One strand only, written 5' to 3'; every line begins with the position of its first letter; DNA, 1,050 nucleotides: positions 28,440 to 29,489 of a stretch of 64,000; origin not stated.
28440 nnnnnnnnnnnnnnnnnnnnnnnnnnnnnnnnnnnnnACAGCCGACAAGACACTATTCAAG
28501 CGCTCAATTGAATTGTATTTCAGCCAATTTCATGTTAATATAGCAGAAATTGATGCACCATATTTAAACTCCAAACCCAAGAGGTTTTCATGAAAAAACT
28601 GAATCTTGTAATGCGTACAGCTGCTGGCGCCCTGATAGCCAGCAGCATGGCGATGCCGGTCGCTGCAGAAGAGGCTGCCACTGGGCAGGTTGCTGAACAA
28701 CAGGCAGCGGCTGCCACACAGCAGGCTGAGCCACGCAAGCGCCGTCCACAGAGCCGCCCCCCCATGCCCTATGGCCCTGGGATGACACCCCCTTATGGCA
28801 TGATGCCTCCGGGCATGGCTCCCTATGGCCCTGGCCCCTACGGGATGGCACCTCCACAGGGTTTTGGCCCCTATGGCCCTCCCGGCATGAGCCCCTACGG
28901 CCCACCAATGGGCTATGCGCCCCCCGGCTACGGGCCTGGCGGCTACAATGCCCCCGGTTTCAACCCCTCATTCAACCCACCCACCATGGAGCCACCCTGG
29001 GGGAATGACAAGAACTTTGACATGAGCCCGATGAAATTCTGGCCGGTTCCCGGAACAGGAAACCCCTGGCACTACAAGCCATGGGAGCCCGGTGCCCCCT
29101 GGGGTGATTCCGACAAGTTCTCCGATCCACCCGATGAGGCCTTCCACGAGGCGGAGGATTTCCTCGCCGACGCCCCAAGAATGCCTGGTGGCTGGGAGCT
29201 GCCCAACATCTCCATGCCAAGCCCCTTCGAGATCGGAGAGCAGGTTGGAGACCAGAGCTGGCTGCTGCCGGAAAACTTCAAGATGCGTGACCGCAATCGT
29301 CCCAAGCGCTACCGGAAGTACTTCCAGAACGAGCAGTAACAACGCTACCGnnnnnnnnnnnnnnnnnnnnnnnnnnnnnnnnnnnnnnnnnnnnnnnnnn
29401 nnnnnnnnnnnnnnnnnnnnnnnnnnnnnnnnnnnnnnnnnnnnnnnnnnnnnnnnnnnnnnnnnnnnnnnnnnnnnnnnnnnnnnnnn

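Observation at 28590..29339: Secreted PYGP/PPGM repeat protein 1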

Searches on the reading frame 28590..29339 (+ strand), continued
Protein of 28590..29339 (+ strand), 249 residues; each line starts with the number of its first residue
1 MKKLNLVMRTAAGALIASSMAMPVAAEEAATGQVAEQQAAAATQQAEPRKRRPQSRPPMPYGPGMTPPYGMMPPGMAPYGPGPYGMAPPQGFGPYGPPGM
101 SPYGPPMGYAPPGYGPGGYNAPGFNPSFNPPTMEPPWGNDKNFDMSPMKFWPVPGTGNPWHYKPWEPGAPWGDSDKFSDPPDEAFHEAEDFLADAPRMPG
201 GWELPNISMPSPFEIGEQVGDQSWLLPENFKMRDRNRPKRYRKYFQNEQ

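Call 48: find_encoding_contigs(protein=P0002, flank=10000, max_places=1)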
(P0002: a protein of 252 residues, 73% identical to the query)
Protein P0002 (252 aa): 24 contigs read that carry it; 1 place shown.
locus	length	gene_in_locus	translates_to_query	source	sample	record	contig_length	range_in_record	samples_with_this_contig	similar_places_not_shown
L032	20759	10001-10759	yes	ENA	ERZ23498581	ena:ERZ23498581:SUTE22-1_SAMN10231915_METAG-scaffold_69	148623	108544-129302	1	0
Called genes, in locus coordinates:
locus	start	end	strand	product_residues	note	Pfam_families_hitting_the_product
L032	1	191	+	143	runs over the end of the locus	PF08897:DUF1841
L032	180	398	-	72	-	PF02355:SecD_SecF_C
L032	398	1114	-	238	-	PF07549:Sec_GG, PF02355:SecD_SecF_C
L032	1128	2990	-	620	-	PF13721:SecD-TM1, PF07549:Sec_GG (faint), PF21760:SecD_1st, PF22599:SecDF_P1_head, PF02355:SecD_SecF_C, PF03176:MMPL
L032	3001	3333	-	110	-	PF02699:YajC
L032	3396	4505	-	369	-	PF01702:TGT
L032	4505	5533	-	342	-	PF02547:Queuosine_synth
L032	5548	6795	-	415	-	PF13657:Couple_hipA (weak), PF07804:HipA_C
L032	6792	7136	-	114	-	PF13560:HTH_31 (weak)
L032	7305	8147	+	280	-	PF01261:AP_endonuc_2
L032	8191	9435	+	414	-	PF02812:ELFV_dehydrog_N, PF00208:ELFV_dehydrog, PF02826:2-Hacid_dh_C (faint)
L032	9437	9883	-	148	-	PF00856:SET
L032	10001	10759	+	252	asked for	-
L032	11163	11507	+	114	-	-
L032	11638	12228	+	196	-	PF00072:Response_reg, PF08281:Sigma70_r4_2 (faint), PF00196:GerE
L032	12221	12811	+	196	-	PF00512:HisKA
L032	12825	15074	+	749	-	PF09084:NMT1, PF13379:NMT1_2 (weak), PF12974:Phosphonate-bd, PF00512:HisKA, PF02518:HATPase_c, PF00072:Response_reg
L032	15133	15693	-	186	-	-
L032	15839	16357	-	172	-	-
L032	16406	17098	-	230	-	-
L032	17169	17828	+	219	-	PF02798:GST_N, PF13417:GST_N_3, PF22441:CLIC-like_N (weak), PF13409:GST_N_2, PF00043:GST_C, PF13410:GST_C_2 (weak)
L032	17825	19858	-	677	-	PF01078:Mg_chelatase (faint), PF00005:ABC_tran, PF02463:SMC_N (weak), PF13304:AAA_21 (weak), PF08352:oligo_HPY, PF00005:ABC_tran, PF13401:AAA_22 (weak), PF08352:oligo_HPY, +3 more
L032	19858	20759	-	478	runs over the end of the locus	PF00528:BPD_transp_1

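Call 58: search_protein_families(library=ncbifam, proteins=[L002:9071-9646:-, L009:8987-9610:-, L032:15133-15693:-, L032:15839-16357:-, P0019, P0018], max_evalue=1)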
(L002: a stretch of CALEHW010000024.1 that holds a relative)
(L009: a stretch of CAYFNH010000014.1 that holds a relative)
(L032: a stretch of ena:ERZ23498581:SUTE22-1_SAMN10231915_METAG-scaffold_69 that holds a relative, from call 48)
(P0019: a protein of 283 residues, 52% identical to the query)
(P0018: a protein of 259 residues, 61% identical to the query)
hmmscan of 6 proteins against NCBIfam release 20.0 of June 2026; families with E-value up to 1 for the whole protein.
L002:9071-9646:- (191 aa): 0 families

L009:8987-9610:- (207 aa): 0 families

L032:15133-15693:- (186 aa): 0 families

L032:15839-16357:- (172 aa): 0 families

P0019 (283 aa): 0 families

P0018 (259 aa): 0 families

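Call 65: find_encoding_contigs(protein=P0019, flank=10000, max_places=1)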
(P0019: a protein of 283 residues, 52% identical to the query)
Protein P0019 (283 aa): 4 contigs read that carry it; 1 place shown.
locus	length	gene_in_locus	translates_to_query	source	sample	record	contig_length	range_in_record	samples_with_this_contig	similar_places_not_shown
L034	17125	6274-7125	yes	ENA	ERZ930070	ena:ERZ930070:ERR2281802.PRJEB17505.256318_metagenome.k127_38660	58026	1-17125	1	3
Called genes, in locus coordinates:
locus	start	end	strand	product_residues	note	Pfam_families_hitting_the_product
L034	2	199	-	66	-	?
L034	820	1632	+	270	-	PF01578:Cytochrom_C_asm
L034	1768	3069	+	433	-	PF01595:CNNM, PF00571:CBS (weak), PF03471:CorC_HlyC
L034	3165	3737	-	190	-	PF22769:DCD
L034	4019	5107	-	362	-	PF01883:FeS_assembly_P, PF00142:Fer4_NifH (faint), PF01656:CbiA, PF09140:MipZ, PF10609:ParA, PF13614:AAA_31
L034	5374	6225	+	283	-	PF01261:AP_endonuc_2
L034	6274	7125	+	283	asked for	-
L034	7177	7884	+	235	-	PF00520:Ion_trans, PF07885:Ion_trans_2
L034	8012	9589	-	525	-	PF01554:MatE (faint), PF03023:MurJ, PF13440:Polysacc_synt_3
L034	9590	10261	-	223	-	PF00551:Formyl_trans_N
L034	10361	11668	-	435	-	PF08245:Mur_ligase_M (weak), PF27239:FOL3_C, PF02875:Mur_ligase_C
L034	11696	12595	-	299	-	PF17848:Zn_ribbon_ACC, PF01039:Carboxyl_trans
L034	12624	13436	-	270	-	PF00290:Trp_syntA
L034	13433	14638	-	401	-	PF00291:PALP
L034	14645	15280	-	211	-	PF00697:PRAI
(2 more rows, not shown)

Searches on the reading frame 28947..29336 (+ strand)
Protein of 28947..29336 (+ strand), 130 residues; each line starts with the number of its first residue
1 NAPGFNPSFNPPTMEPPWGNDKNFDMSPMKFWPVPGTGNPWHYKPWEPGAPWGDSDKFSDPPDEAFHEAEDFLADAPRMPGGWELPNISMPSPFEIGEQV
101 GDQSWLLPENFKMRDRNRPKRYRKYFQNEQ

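Call 28: search_protein_representatives(alignment_id=A2)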
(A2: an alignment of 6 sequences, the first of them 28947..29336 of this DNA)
Query: 6 sequences, 131 profile positions. Proteins with E-value up to 0.001 (for the whole library): 3; up to 1e-10: 1; up to 1e-30: 1. The best 3 are listed.
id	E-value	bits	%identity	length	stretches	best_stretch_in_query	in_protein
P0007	1.3e-79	280.8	-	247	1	1-130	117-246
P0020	6.1e-05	39.3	-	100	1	44-119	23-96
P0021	2.1e-04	37.5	-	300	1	41-113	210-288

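Call 41: search_protein_families(library=pfam, proteins=[P0021], max_evalue=0.1)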
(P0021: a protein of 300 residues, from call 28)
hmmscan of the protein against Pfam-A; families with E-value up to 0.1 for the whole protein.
P0021 (300 aa): 0 families

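Call 52: search_solved_structures(query=A3, max_evalue=10)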
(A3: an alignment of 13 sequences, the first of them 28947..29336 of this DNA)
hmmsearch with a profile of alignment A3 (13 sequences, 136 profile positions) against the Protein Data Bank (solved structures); distinct sequences matched with E-value up to 10: 0.

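Call 56: predict_structure(alignment_id=A3)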
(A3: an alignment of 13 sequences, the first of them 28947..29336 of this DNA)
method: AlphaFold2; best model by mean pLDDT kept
length: 130 residues; sequences in the alignment: 13
mean_pLDDT: 49.7   pTM: 0.18
mean pLDDT of the five models: 49.7, 44.6, 43.7, 42.8, 38.3
residues with pLDDT >= 90: 0; 70-90: 0; 50-70: 62; < 50: 68
segments of 3 or more residues with pLDDT < 50: 1-4, 14-21, 23-61, 66-69, 90-93, 95-97
pLDDT, mean of each block of 10 residues (from residue 1): 48 49 44 40 43 45 49 51 52 49 59 59 58
secondary structure, 60 per line:
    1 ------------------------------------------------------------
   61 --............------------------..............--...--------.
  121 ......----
elements in order: H63-74 H93-106 H120-126

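Call 58: search_protein_families(library=ncbifam, proteins=[P0021], max_evalue=1)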
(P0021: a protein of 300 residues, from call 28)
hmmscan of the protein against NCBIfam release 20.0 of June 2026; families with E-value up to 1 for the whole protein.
P0021 (300 aa): 0 families

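Call 73: find_related_loci(query=A3, collection=metagenome_contigs, flank=6000)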
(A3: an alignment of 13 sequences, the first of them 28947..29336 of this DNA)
Query A3 (130 aa) in metagenome_contigs; peptide patterns used: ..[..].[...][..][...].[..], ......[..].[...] (x = any residue, [..] = any of these).
600 stretches matched a pattern (row limit reached: there are more); 52 encode a relative of the query (tblastn E <= 1e-3); 52 distinct loci.
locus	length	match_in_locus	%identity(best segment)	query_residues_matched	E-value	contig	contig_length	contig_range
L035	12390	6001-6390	95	1-130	2e-81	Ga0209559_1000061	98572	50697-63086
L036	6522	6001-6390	92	1-130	1e-80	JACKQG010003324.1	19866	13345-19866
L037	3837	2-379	94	5-130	3e-77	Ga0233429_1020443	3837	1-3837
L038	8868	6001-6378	90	1-126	3e-76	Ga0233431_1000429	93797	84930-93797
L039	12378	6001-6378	90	1-126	3e-76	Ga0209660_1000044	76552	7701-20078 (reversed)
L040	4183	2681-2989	28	1-115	5e-8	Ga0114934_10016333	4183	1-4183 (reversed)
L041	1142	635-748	50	78-115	4e-8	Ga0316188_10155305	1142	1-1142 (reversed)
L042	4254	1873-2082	39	52-117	4e-8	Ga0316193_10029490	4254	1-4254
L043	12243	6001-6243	33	52-126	4e-8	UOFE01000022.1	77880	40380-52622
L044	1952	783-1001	33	46-112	6e-8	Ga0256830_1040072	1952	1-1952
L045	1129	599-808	36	52-115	9e-8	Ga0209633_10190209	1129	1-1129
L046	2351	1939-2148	33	52-115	9e-8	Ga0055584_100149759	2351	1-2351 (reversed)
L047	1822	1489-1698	34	52-115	2e-7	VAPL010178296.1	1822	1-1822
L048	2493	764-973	34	52-115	2e-7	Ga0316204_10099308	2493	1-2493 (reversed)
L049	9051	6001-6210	36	52-115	3e-7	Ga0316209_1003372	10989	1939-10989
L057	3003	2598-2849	31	45-126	4e-7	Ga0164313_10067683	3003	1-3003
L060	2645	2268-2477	36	52-115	9e-7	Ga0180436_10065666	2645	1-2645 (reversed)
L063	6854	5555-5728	41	58-112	9e-7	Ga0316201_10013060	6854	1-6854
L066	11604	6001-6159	38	70-118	1e-6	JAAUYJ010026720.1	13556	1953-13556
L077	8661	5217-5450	31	44-115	4e-6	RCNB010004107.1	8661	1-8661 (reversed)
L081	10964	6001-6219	29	52-117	9e-6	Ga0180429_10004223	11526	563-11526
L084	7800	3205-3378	36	58-112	1e-5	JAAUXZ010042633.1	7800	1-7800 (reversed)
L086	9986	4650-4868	27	52-117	5e-5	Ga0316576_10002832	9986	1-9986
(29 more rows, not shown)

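Call 84: search_protein_families(library=pfam, proteins=[L081:5329-6327:+, L063:4901-5860:+, L066:4960-6228:+, L047:622-1710:+, L057:2109-2846:+, L060:1674-2507:+, L043:5500-6222:+, L084:2629-3510:+, L040:1066-2037:+, L077:5594-7822:+], max_evalue=0.01)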
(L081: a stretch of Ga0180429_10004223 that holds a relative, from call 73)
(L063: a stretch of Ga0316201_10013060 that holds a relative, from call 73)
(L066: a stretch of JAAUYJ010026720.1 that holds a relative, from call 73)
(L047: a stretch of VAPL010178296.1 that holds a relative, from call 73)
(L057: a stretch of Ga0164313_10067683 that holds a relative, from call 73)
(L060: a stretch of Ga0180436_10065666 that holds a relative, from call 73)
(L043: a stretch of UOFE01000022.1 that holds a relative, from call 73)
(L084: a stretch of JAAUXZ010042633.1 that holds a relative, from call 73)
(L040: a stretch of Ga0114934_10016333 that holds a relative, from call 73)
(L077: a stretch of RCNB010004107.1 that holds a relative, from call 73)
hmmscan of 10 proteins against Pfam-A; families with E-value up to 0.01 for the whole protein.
L081:5329-6327:+ (332 aa): 0 families

L063:4901-5860:+ (319 aa): 0 families

L066:4960-6228:+ (422 aa): 0 families

L047:622-1710:+ (362 aa): 0 families

L057:2109-2846:+ (245 aa): 0 families

L060:1674-2507:+ (277 aa): 0 families

L043:5500-6222:+ (240 aa): 0 families

L084:2629-3510:+ (293 aa): 0 families

L040:1066-2037:+ (323 aa): 3 families
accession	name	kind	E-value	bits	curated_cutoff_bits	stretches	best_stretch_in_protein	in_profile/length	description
PF01764.32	Lipase_3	-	1.6e-22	80.3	22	1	112-233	2-138/140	Lipase (class 3)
PF24096.1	DUF7379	-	0.0078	16.6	33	0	149-278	54-190/191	Domain of unknown function (DUF7379)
PF07819.20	PGAP1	-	0.0094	16.2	24.3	0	151-204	78-131/233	PGAP1-like alpha/beta domain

L077:5594-7822:+ (742 aa): 2 families
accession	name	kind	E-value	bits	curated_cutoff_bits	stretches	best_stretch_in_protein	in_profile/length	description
PF00563.25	EAL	-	3e-66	223.6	31.3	1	478-710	2-236/236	EAL domain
PF00990.26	GGDEF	-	2.6e-48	164.3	23.8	1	301-458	1-161/161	Diguanylate cyclase, GGDEF domain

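Call 87: search_protein_families(library=pfam, proteins=[L081:4363-5259:+, L086:5091-6071:-, L086:6098-6880:-, L086:6832-9735:-, L084:3578-4102:+, L084:4099-5991:+, L066:4203-4802:-, L066:2811-4034:+], max_evalue=0.00001)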
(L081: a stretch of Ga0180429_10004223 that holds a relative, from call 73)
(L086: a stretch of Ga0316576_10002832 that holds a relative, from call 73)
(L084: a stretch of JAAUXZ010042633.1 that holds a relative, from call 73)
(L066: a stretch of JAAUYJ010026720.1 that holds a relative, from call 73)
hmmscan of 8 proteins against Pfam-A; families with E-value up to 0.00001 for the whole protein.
L081:4363-5259:+ (298 aa): 1 family
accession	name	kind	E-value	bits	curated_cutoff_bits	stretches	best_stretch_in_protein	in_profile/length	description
PF01734.28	Patatin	-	6.3e-32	111.8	27.7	1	10-168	1-189/191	Patatin-like phospholipase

L086:5091-6071:- (326 aa): 1 family
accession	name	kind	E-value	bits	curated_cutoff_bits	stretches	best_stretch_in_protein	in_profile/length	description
PF04976.17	DmsC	-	4.7e-17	62.8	22.3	1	3-259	6-222/275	DMSO reductase anchor subunit (DmsC)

L086:6098-6880:- (260 aa): 8 families
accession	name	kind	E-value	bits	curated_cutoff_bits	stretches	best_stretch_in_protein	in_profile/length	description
PF13247.11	Fer4_11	-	2.4e-24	85.9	26.2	1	86-187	3-99/100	4Fe-4S dicluster domain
PF12838.12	Fer4_7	-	2.8e-13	50.5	27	1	33-109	2-52/52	4Fe-4S dicluster domain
PF13237.11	Fer4_10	-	1.3e-12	47.8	25.5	1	90-137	6-53/53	4Fe-4S dicluster domain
PF00037.32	Fer4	-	1.6e-11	44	21.1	1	120-141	2-23/24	4Fe-4S binding domain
PF12837.12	Fer4_6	-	1.8e-11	43.8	25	1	118-140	1-23/24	4Fe-4S binding domain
PF12797.12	Fer4_2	-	4.1e-11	42.5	24.5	1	118-138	2-22/22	4Fe-4S binding domain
PF13187.11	Fer4_9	-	2.2e-10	40.8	27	0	33-109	2-51/52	4Fe-4S dicluster domain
PF13534.11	Fer4_17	-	9.7e-06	26.5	22.2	0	125-155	1-31/61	4Fe-4S dicluster domain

L086:6832-9735:- (967 aa): 3 families
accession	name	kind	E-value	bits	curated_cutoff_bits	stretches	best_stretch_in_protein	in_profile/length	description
PF00384.28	Molybdopterin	-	9.2e-33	114.2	24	1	72-624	1-351/353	Molybdopterin oxidoreductase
PF04879.21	Molybdop_Fe4S4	-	1.7e-16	60.4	22.7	1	17-68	3-54/55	Molybdopterin oxidoreductase Fe4S4 domain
PF01568.27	Molydop_binding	-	6.9e-12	45.8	26.8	1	789-896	4-99/110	Molydopterin dinucleotide binding domain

L084:3578-4102:+ (174 aa): 1 family
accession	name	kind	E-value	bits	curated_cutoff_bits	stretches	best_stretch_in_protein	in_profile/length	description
PF04011.17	LemA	-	1.2e-46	158.7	26.2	1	34-172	2-140/149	LemA family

L084:4099-5991:+ (630 aa): 2 families
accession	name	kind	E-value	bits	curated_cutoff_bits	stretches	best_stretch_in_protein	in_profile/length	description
PF20990.2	DUF2207_C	-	1.3e-29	104.1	33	1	272-558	3-247/247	Predicted membrane protein (DUF2207) C-terminal domain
PF09972.14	DUF2207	-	2.5e-26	93.4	24.4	1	24-215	2-172/172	Predicted membrane protein (DUF2207) N-terminal domain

L066:4203-4802:- (199 aa): 1 family
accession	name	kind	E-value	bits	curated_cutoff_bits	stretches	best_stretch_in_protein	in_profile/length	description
PF13590.11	DUF4136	-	9.8e-33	114.2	32.8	1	38-198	1-152/152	Domain of unknown function (DUF4136)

L066:2811-4034:+ (407 aa): 0 families
